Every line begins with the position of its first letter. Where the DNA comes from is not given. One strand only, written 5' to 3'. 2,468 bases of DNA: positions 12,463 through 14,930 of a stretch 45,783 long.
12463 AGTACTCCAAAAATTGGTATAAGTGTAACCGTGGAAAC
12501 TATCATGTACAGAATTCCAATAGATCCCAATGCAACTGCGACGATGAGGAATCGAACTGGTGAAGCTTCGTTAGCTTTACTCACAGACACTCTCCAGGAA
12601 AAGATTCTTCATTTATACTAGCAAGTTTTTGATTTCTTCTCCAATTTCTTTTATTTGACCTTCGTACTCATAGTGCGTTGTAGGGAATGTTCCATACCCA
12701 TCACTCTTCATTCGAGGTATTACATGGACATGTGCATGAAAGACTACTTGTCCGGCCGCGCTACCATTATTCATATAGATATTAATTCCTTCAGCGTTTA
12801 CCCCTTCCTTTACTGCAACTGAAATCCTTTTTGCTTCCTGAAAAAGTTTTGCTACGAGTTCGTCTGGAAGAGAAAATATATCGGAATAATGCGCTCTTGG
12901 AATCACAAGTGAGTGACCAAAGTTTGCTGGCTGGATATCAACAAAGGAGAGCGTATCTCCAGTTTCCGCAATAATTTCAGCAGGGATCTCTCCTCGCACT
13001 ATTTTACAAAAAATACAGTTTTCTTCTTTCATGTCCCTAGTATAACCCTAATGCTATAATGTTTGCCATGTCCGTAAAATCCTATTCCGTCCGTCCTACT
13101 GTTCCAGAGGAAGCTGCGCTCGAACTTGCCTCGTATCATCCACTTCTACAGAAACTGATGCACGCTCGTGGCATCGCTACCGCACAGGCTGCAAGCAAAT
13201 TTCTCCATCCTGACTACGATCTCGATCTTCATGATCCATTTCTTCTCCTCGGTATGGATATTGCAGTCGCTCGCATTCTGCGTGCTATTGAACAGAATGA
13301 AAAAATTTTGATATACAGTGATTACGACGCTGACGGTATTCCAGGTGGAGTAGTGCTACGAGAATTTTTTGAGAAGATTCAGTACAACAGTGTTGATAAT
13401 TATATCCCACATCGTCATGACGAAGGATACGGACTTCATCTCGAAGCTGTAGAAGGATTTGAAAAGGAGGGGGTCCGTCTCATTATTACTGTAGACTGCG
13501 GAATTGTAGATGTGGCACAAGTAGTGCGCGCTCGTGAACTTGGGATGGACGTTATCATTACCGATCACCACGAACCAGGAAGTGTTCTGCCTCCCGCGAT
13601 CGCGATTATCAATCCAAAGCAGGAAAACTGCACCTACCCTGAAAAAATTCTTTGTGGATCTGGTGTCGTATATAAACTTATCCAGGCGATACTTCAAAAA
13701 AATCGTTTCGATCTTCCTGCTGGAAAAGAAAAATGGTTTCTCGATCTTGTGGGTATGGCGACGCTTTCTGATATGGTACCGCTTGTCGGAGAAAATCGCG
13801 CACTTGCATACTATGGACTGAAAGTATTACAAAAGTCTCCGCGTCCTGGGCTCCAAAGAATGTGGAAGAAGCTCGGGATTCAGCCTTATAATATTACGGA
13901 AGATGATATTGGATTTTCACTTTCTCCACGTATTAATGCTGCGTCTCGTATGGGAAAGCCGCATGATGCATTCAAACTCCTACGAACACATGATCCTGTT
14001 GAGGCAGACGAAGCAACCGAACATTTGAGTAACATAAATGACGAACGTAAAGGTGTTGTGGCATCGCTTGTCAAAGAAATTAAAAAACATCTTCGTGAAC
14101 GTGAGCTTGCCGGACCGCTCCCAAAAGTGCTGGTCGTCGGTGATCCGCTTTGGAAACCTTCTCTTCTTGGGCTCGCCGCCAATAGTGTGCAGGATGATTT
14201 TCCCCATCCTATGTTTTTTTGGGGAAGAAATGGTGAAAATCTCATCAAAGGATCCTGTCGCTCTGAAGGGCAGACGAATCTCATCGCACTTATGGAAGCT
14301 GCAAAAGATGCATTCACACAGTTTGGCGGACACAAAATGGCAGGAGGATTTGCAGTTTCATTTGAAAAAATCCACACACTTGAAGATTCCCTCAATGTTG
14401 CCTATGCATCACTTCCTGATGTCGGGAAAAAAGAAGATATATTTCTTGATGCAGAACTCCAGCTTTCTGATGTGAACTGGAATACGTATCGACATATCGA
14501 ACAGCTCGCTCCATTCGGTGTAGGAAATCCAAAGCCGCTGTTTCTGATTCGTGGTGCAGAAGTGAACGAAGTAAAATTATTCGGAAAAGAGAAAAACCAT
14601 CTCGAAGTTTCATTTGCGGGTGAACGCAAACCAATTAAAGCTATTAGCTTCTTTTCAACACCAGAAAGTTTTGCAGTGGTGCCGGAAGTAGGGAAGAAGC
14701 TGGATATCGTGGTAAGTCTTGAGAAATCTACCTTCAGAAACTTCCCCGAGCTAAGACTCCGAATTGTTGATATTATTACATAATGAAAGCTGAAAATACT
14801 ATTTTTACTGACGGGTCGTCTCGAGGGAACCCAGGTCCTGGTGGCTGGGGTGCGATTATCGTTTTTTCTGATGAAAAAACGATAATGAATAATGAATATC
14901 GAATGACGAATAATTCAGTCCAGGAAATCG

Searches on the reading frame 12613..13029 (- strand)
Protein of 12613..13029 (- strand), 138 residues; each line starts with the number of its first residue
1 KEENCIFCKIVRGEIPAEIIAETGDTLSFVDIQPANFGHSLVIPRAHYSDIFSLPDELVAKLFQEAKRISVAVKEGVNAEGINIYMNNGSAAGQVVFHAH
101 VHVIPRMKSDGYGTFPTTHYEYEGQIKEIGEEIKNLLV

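Call 82: search_protein_families(library=pfam, proteins=[window:12613-13029:-])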
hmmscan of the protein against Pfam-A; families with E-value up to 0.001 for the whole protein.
window:12613-13029:- (138 aa): 2 families
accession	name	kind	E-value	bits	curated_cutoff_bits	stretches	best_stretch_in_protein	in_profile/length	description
PF01230.28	HIT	-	6e-27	94.6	21.5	1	12-108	1-97/98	HIT domain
PF11969.13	DcpS_C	-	4.4e-13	50.1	24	1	4-105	1-101/114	Scavenger mRNA decapping enzyme C-term binding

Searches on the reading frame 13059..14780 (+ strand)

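Call 13: search_protein_families(library=pfam, proteins=[window:13059-14780:+])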
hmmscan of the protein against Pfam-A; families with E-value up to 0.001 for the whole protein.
window:13059-14780:+ (574 aa): 3 families
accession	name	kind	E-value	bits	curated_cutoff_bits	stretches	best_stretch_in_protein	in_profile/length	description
PF01368.27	DHH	-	2.3e-25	89.7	28.1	1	82-215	1-109/125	DHH family, N-terminal domain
PF17768.7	RecJ_OB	-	7.5e-25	87.5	27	1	463-571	1-107/107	RecJ OB domain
PF02272.25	DHHA1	-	1.6e-07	32.2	25.9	1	356-438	3-89/102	DHHA1 domain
